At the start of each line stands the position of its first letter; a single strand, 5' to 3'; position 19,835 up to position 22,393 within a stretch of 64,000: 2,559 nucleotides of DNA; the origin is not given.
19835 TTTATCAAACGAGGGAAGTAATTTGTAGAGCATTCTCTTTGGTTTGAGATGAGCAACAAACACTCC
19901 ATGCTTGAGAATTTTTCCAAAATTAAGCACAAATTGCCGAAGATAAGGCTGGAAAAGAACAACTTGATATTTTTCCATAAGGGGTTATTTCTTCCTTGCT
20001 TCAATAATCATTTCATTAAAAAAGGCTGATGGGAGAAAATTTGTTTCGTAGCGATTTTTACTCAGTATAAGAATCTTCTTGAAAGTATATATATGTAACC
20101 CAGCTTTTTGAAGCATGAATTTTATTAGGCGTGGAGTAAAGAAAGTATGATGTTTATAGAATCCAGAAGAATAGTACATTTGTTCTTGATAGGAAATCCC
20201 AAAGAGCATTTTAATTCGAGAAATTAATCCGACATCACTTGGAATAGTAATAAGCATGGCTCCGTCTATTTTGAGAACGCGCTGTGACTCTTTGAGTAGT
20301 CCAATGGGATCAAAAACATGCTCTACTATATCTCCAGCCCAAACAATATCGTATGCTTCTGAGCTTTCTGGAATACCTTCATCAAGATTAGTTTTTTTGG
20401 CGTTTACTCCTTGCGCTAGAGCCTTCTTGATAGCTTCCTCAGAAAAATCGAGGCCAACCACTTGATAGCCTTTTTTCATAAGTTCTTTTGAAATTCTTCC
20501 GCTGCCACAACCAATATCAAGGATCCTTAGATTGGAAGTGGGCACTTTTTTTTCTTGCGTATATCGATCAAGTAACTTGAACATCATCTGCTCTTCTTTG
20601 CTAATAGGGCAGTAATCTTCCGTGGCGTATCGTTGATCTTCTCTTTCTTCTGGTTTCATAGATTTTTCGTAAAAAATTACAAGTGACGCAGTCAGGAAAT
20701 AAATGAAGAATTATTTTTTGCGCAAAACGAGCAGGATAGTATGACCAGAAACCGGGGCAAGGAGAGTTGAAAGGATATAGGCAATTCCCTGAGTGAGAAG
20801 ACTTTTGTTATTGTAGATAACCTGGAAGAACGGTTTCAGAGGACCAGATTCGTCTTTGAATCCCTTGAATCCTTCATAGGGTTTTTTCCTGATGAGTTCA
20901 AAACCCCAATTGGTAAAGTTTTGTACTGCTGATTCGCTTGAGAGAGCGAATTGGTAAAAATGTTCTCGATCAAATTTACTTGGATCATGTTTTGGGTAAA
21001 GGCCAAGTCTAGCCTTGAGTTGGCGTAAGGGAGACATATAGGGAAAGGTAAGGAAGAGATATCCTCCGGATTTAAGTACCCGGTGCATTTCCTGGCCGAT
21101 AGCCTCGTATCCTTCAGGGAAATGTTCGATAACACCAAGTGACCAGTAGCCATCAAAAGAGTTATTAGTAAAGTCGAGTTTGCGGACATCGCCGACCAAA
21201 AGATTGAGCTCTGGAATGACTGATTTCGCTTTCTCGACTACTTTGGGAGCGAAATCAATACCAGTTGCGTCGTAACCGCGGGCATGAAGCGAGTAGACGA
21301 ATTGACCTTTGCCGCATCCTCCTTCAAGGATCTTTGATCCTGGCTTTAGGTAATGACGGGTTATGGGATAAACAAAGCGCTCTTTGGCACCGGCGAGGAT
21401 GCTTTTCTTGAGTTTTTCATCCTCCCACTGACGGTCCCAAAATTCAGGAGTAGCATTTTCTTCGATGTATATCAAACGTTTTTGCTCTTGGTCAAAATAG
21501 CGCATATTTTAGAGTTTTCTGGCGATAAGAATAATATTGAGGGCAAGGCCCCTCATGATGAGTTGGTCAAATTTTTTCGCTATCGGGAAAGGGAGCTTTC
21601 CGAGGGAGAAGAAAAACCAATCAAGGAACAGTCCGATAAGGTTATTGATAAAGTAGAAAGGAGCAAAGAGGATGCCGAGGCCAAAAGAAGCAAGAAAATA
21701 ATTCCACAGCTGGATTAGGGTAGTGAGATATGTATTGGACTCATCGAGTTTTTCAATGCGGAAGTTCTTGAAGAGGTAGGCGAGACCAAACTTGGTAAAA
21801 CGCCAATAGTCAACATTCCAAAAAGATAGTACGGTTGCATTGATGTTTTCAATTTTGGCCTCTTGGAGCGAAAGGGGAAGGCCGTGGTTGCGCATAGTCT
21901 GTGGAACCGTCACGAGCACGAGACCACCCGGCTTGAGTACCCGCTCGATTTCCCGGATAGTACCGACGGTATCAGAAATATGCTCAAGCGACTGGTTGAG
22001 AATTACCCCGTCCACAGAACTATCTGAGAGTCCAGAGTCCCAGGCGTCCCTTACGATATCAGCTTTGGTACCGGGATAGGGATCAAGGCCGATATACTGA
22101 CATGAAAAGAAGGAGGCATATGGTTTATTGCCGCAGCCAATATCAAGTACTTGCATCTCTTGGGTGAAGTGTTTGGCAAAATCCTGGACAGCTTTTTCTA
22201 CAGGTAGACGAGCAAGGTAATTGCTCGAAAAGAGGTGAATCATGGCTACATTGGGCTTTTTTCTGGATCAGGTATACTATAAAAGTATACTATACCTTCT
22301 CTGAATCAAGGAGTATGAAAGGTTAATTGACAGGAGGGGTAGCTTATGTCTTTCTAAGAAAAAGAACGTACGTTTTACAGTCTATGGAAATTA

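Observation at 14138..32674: Nine SAM-methyltransferase domains in one glycan locus, including recently duplicated paralogs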

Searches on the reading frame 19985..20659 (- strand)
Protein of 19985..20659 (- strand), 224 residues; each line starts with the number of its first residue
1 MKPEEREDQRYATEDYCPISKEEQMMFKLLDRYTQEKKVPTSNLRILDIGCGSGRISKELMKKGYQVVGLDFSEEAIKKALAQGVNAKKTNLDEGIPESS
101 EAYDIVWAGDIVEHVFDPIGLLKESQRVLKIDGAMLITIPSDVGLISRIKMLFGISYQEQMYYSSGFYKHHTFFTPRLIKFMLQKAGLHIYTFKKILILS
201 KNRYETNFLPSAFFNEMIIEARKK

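Call 4: search_protein_families(library=pfam, proteins=[window:19985-20659:-], max_evalue=0.01)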
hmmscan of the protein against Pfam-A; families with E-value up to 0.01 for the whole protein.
window:19985-20659:- (224 aa): 20 families
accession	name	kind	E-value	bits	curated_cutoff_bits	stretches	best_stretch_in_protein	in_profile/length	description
PF13489.12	Methyltransf_23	-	6.7e-20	71.9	27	1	27-190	10-161/164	Methyltransferase domain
PF08241.18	Methyltransf_11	-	2.1e-17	64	21.2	1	47-137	1-95/95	Methyltransferase domain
PF13847.12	Methyltransf_31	-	6.8e-17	61.9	27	1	41-141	2-113/145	Methyltransferase domain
PF08242.18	Methyltransf_12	-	1.9e-14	54.6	30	1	47-133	1-96/98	Methyltransferase domain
PF13649.12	Methyltransf_25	-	4.1e-14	53.5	27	1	46-133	1-97/97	Methyltransferase domain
PF07021.18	MetW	-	3.7e-10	40.2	21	1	44-140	15-110/193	Methionine biosynthesis protein MetW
PF05724.17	TPMT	-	1.3e-06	28.7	26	1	26-111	22-106/218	Thiopurine S-methyltransferase (TPMT)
PF05891.18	Methyltransf_PK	-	5.6e-06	26.5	27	1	29-137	41-159/218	AdoMet dependent proline di-methyltransferase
PF01209.24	Ubie_methyltran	-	1.1e-05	25.3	20.1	1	31-138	36-152/233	ubiE/COQ5 methyltransferase family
PF03291.22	mRNA_G-N7_MeTrfase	-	2.7e-05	23.9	26.6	1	25-82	44-102/315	mRNA (guanine-N(7))-methyltransferase domain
PF05175.20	MTS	-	4.2e-05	23.7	23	1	42-83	31-74/170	Methyltransferase small domain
PF07942.18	CARME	-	4.4e-05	23.4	27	1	24-73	39-88/268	Carnosine N-methyltransferase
PF05219.18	DREV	-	4.9e-05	23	26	1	27-138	79-187/265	DREV methyltransferase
PF08003.17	Methyltransf_9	-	0.00012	21.6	23.8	1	40-137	113-217/315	Protein of unknown function (DUF1698)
PF03848.20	TehB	-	0.00016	21.6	20.4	1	44-80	32-68/193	Tellurite resistance protein TehB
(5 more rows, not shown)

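Call 10: search_protein_families(library=ncbifam, proteins=[window:19985-20659:-], max_evalue=0.01)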
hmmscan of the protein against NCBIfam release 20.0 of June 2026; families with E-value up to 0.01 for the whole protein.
window:19985-20659:- (224 aa): 47 families (the best 25 are shown)
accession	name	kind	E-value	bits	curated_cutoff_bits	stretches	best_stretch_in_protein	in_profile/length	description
TIGR01983.1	UbiG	equivalog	5.2e-18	65.2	102.95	1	35-194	42-206/228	bifunctional 2-polyprenyl-6-hydroxyphenol methylase/3-demethylubiquinol 3-O-methyltransferase UbiG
NF045667.1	MTase_DVU1556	equivalog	3.2e-13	49.6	155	1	41-138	21-120/213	DVU_1556 family methyltransferase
TIGR04345.1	ovoA_Cterm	equivalog_domain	5.5e-12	45.7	170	1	26-82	29-81/242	putative 4-mercaptohistidine N1-methyltransferase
TIGR02021.1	BchM-ChlM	equivalog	9.7e-11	41.5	158.9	1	23-114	38-130/218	magnesium protoporphyrin IX methyltransferase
TIGR02072.1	BioC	equivalog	5.6e-10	39.4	184.95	1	24-143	18-138/244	malonyl-ACP O-methyltransferase BioC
NF043040.1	corrin_prot_MT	hypoth_equivalog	1.2e-09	37.9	180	1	38-86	37-85/216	corrinoid protein-associated methyltransferase CpaM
TIGR02081.1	metW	equivalog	3.1e-09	36.7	189.5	1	44-130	15-103/194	methionine biosynthesis protein MetW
NF007610.0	PRK10258.1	equivalog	6.6e-09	35.5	342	1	44-137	44-138/251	malonyl-ACP O-methyltransferase BioC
NF041820.1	daptide_MTase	equivalog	1.5e-08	34.5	175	1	43-91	37-84/243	daptide-type RiPP biosynthesis methyltransferase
NF008264.0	PRK11036.1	equivalog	8.8e-08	31.9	366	1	38-157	40-167/261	tRNA uridine 5-oxyacetic acid(34) methyltransferase CmoM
NF011530.0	PRK14968.1-4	equivalog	9.6e-08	31.6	243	1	42-106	39-103/202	putative methyltransferase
NF011527.0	PRK14968.1-1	equivalog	1e-07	31.9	242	1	32-106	26-97/192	putative methyltransferase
TIGR01934.1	MenG_MenH_UbiE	subfamily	1e-07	31.5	158.35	1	37-138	34-142/223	ubiquinone/menaquinone biosynthesis methyltransferase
NF040539.1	AST_met_ArsM_2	exception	1.2e-07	31.9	240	1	41-137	55-163/262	putative arsinothricin biosynthesis methyltransferase ArsM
NF047649.1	MTase_UXPK_star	exception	1.5e-07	30.7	460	1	46-138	81-182/283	methyltransferase/UXPK-star double selenoprotein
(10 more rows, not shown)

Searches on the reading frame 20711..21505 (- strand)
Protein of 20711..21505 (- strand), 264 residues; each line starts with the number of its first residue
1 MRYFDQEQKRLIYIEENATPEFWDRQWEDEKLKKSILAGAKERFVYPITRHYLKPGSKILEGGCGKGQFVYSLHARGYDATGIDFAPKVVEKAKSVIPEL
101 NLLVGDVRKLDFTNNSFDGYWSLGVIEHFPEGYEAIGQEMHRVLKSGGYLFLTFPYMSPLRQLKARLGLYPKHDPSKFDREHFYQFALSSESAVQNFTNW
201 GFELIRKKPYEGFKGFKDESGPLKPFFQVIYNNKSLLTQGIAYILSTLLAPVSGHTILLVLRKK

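Call 4: search_protein_families(library=pfam, proteins=[window:20711-21505:-], max_evalue=0.01)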
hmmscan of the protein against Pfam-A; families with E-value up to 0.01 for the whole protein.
window:20711-21505:- (264 aa): 10 families
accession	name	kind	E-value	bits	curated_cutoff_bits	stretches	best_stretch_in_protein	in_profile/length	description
PF08241.18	Methyltransf_11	-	2.6e-20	73.3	21.2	1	60-152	1-95/95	Methyltransferase domain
PF13649.12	Methyltransf_25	-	2.8e-18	66.9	27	1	59-148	1-97/97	Methyltransferase domain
PF13847.12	Methyltransf_31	-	1.9e-12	47.5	27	1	54-156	2-113/145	Methyltransferase domain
PF13489.12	Methyltransf_23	-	7.3e-10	39.3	27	1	52-164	19-129/164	Methyltransferase domain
PF08242.18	Methyltransf_12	-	1.2e-08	35.9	30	1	60-150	1-98/98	Methyltransferase domain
PF02353.26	CMAS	-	2e-06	27.8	27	1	49-205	56-213/273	Mycolic acid cyclopropane synthetase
PF05724.17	TPMT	-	5.8e-06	26.6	26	1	19-93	2-75/218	Thiopurine S-methyltransferase (TPMT)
PF07021.18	MetW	-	6.3e-05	23.1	21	1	49-118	7-77/193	Methionine biosynthesis protein MetW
PF01209.24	Ubie_methyltran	-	0.00015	21.7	20.1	1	53-151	45-150/233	ubiE/COQ5 methyltransferase family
PF03848.20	TehB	-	0.0028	17.6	20.4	1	53-149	29-129/193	Tellurite resistance protein TehB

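Call 10: search_protein_families(library=ncbifam, proteins=[window:20711-21505:-], max_evalue=0.01)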
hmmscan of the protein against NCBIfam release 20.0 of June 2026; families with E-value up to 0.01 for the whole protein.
window:20711-21505:- (264 aa): 34 families (the best 25 are shown)
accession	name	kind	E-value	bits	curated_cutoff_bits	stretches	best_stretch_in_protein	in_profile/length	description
NF045667.1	MTase_DVU1556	equivalog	6.2e-17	61.8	155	1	53-204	20-162/213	DVU_1556 family methyltransferase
TIGR02072.1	BioC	equivalog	1.8e-10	41.1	184.95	1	56-178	35-157/244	malonyl-ACP O-methyltransferase BioC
NF047649.1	MTase_UXPK_star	exception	2.4e-09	36.6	460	1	47-153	69-182/283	methyltransferase/UXPK-star double selenoprotein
NF043040.1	corrin_prot_MT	hypoth_equivalog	6.4e-09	35.5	180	1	39-152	25-147/216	corrinoid protein-associated methyltransferase CpaM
NF041536.1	ArsM_DUF2284_UU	exception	7e-09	34.5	575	1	53-154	74-182/459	arsenite methyltransferase/DUF2284 domain selenoprotein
NF007610.0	PRK10258.1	equivalog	1.7e-08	34.1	342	1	57-154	44-140/251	malonyl-ACP O-methyltransferase BioC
TIGR01983.1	UbiG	equivalog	1.8e-08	34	102.95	1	10-153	29-152/228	bifunctional 2-polyprenyl-6-hydroxyphenol methylase/3-demethylubiquinol 3-O-methyltransferase UbiG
TIGR02021.1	BchM-ChlM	equivalog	3.7e-08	33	158.9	1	49-132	49-134/218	magnesium protoporphyrin IX methyltransferase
NF045825.1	FAmtase_mtf2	equivalog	1.3e-07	31.1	400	1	56-153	59-159/248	fatty-acid O-methyltransferase Mtf2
TIGR01934.1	MenG_MenH_UbiE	subfamily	6.5e-07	28.9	158.35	1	54-152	38-141/223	ubiquinone/menaquinone biosynthesis methyltransferase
NF008686.0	PRK11705.1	equivalog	7.4e-07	28.5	400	1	50-152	162-265/383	cyclopropane fatty acyl phospholipid synthase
NF045823.1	PthPhpthDimycoMt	equivalog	7.9e-07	28.5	300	1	56-151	67-165/256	phthiotriol/phenolphthiotriol dimycocerosates methyltransferase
NF040539.1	AST_met_ArsM_2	exception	9.9e-07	28.9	240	1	57-153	58-164/262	putative arsinothricin biosynthesis methyltransferase ArsM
NF001243.0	PRK00216.1-4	equivalog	9.9e-07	28.3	235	1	53-150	45-149/237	demethylmenaquinone methyltransferase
NF001241.0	PRK00216.1-2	equivalog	1.8e-06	27.8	327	1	33-152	27-147/231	demethylmenaquinone methyltransferase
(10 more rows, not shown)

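Call 30: search_solved_structures(query=window:20711-21505:-, max_evalue=0.001)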
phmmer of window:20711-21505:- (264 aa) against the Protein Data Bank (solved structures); distinct sequences matched with E-value up to 0.001: 33.
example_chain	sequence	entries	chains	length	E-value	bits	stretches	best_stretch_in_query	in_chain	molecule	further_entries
3l8d_A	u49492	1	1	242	2.1e-15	59.8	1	20-154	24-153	Methyltransferase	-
1ve3_A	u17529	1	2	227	8e-14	54.6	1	45-201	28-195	hypothetical protein PH0226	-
5wp4_A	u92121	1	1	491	3.3e-10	42.7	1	48-159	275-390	Phosphoethanolamine N-methyltransferase 1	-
3sm3_A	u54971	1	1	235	4.4e-10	42.3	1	44-153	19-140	SAM-dependent methyltransferases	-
6mro_A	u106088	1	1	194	1.3e-09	40.8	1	52-156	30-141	methyl transferase from Methanosarcina acetivorans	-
3cgg_A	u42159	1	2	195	3.2e-09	39.5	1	55-154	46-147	SAM-dependent methyltransferase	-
3mgg_A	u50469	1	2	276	3.5e-09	39.4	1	29-150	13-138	Methyltransferase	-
8gdu_A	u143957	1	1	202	4.9e-09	38.9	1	52-156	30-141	Methyltransferase domain-containing protein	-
5wp5_A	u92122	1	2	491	5.2e-09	38.8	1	48-153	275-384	Phosphomethylethanolamine N-methyltransferase 2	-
3ccf_A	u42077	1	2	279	8.4e-09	38.1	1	54-155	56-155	Cyclopropane-fatty-acyl-phospholipid synthase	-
6uak_A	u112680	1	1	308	3.6e-08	36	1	42-151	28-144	SAM dependent methyltransferase LahSB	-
3bus_A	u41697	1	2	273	1.7e-07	33.8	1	48-163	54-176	Methyltransferase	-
6f5z_A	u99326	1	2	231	7.1e-07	31.8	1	48-156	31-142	24-sterol C-methyltransferase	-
6uv6_A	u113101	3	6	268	7.5e-07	31.7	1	51-162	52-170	D-glucose O-methyltransferase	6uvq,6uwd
9w6x_A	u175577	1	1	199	1.4e-06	30.8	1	56-153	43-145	YtkW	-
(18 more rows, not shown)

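Call 72: predict_structure(alignment_id=A3)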
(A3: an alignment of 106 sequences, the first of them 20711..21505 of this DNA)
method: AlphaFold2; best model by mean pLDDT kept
length: 264 residues; sequences in the alignment: 106
mean_pLDDT: 96.4   pTM: 0.92
mean pLDDT of the five models: 96.4, 96.4, 96.2, 96.1, 95.2
residues with pLDDT >= 90: 248; 70-90: 16; 50-70: 0; < 50: 0
segments of 3 or more residues with pLDDT < 50: none
pLDDT, mean of each block of 10 residues (from residue 1): 97 93 84 92 95 98 97 98 96 96 98 98 97 98 99 99 98 95 97 98 99 97 95 95 97 98 98
secondary structure, 60 per line:
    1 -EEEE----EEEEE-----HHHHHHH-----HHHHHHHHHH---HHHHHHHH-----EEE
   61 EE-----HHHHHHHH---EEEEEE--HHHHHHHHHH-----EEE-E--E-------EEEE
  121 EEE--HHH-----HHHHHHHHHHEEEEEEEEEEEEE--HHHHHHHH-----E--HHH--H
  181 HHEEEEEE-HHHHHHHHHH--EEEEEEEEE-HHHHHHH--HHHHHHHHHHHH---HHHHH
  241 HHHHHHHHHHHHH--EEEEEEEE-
elements in order: E2-5 E10-14 H20-26 H32-41 H45-52 E58-62 H68-75 E79-84 H87-96 E102-104 E117-123 H134-143 E144-156 H159-166 E183-188 H190-199 E202-210 H212-218 H221-232 H236-253 E256-263

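Call 74: fold_search(model_id=the predicted structure, library=pdb)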
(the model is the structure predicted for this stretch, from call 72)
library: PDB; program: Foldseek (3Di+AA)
matches with E <= 10: 1961; with E <= 0.001: 1410
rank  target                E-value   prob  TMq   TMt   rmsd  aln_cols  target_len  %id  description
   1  3l8d                  1.8e-16  1.00  0.56  0.73   6.8       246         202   21  Crystal structure of methyltransferase from Bacillus Thuringiensis (released 2010-01-12)
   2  3ccf_B                8.1e-16  1.00  0.50  0.55   9.5       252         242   22  Crystal structure of putative methyltransferase (YP_321342.1) from Anabaena variabilis ATCC 29413 at 1.90 A resolution (released 2008-03-11)
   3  3ccf_A                9.0e-15  1.00  0.51  0.57   9.5       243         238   21  Crystal structure of putative methyltransferase (YP_321342.1) from Anabaena variabilis ATCC 29413 at 1.90 A resolution (released 2008-03-11)
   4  1ve3_A                3.8e-14  1.00  0.54  0.65   5.7       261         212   21  Crystal structure of PH0226 protein from Pyrococcus horikoshii OT3 (released 2005-05-24)
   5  4pne_A                6.8e-14  1.00  0.53  0.52   9.2       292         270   18  Crystal Structure of the [4+2]-Cyclase SpnF (released 2015-02-18)
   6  2avn_A                8.3e-14  1.00  0.57  0.61   7.5       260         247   20  CRYSTAL STRUCTURE OF A UBIQUINONE/MENAQUINONE BIOSYNTHESIS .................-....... PROTEIN (TM1389) FROM THERMOTOGA  (released 2005-10-18)
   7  6uvq_A                8.9e-14  1.00  0.55  0.56  11.4       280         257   15  Crystal structure of Apo AtmM (released 2020-11-25)
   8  8zc8_B                9.5e-14  1.00  0.53  0.50  11.2       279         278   18  The structure of MitM and mitomycin A with SAH in mitomycin (released 2024-11-27)
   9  5wp5_B                9.5e-14  1.00  0.49  0.30   8.6       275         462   20  Arabidopsis thaliana phosphoethanolamine N-methyltransferase 2 (AtPMT2) in complex with SAH (released 2017-11-15)
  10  3sm3                  1.3e-13  1.00  0.55  0.68   6.3       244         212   20  Crystal Structure of SAM-dependent methyltransferases Q8PUK2_METMA from Methanosarcina mazei. Northeast Structural Genom (released 2011-07-20)
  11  4pne_B                1.3e-13  1.00  0.52  0.51   9.3       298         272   17  Crystal Structure of the [4+2]-Cyclase SpnF (released 2015-02-18)
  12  1ri1                  1.6e-13  1.00  0.54  0.57   8.8       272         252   18  Structure and mechanism of mRNA cap (guanine N-7) methyltransferase (released 2004-02-03)
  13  2hv9                  1.7e-13  1.00  0.52  0.55   9.1       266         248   19  Encephalitozoon cuniculi mRNA Cap (Guanine-N7) Methyltransferase in complex with sinefungin (released 2006-09-19)
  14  3bus_B                1.8e-13  1.00  0.51  0.56   8.2       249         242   17  Crystal Structure of RebM (released 2008-03-25)
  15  5gm2_N                1.8e-13  1.00  0.55  0.53   8.4       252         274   18  Crystal structure of methyltransferase TleD complexed with SAH and teleocidin A1 (released 2016-09-28)
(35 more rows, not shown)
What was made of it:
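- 20711..21505 (-): MT4: 264-aa class I MT. Part of the conserved MT5-MT4-(MT2/3-type) block. AlphaFold2 model with pLDDT 96.4 shows a class I MT fold (calls 72, 74).
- On Class I SAM-dependent methyltransferases: The AF2 model of MT4 (pLDDT 96.4) matches class I MTs (calls 72, 74).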

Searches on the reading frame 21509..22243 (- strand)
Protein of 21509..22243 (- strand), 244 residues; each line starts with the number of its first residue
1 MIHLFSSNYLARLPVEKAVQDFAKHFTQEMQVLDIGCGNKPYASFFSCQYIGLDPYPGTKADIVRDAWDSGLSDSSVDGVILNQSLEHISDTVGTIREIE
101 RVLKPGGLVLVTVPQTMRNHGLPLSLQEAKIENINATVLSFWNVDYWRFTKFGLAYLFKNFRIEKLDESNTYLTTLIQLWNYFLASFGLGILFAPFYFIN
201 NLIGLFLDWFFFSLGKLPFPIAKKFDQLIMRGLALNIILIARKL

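Call 4: search_protein_families(library=pfam, proteins=[window:21509-22243:-], max_evalue=0.01)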
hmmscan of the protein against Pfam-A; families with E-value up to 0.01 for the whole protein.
window:21509-22243:- (244 aa): 7 families
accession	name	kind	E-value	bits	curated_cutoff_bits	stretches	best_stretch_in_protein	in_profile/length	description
PF13489.12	Methyltransf_23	-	1.4e-13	51.3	27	1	15-147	9-150/164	Methyltransferase domain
PF08241.18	Methyltransf_11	-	1.9e-12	48.1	21.2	1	33-110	1-94/95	Methyltransferase domain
PF13847.12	Methyltransf_31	-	4.1e-10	40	27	1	70-119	69-117/145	Methyltransferase domain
PF13649.12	Methyltransf_25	-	1.1e-06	29.7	27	1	63-107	51-97/97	Methyltransferase domain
PF05148.21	Methyltransf_8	-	1.4e-06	28.8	27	1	14-111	59-156/219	Hypothetical methyltransferase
PF08242.18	Methyltransf_12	-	1.9e-05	25.7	30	1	73-108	61-97/98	Methyltransferase domain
PF01209.24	Ubie_methyltran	-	0.0057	16.5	20.1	0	72-111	112-151/233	ubiE/COQ5 methyltransferase family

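Call 10: search_protein_families(library=ncbifam, proteins=[window:21509-22243:-], max_evalue=0.01)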
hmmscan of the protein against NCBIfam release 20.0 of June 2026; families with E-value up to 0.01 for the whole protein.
window:21509-22243:- (244 aa): 11 families
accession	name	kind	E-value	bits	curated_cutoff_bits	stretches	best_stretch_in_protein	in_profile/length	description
NF045667.1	MTase_DVU1556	equivalog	1.8e-07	30.9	155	1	25-112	19-120/213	DVU_1556 family methyltransferase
NF001241.0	PRK00216.1-2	equivalog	0.00023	20.9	327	1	64-112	100-148/231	demethylmenaquinone methyltransferase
TIGR02072.1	BioC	equivalog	0.0006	19.7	184.95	0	63-114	84-135/244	malonyl-ACP O-methyltransferase BioC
NF041536.1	ArsM_DUF2284_UU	exception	0.0006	18.3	575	1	73-112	142-181/459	arsenite methyltransferase/DUF2284 domain selenoprotein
NF041537.1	ArsM_AhpD_UU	exception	0.00062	18.7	510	1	71-112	140-181/345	arsenite methyltransferase/AhpD domain selenoprotein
NF043040.1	corrin_prot_MT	hypoth_equivalog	0.00081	18.9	180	0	15-38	27-51/216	corrinoid protein-associated methyltransferase CpaM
TIGR01983.1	UbiG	equivalog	0.0009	18.6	102.95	0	76-118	116-159/228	bifunctional 2-polyprenyl-6-hydroxyphenol methylase/3-demethylubiquinol 3-O-methyltransferase UbiG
NF001243.0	PRK00216.1-4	equivalog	0.0029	17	235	1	66-110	106-150/237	demethylmenaquinone methyltransferase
TIGR02081.1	metW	equivalog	0.0045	16.5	189.5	0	73-104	72-103/194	methionine biosynthesis protein MetW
NF052510.1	methyltran_MpqE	exception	0.0047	16.3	335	0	71-109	111-149/234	methyl-plastoquinone biosynthesis methyltransferase MpqE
NF047649.1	MTase_UXPK_star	exception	0.0067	15.5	460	0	72-112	142-182/283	methyltransferase/UXPK-star double selenoprotein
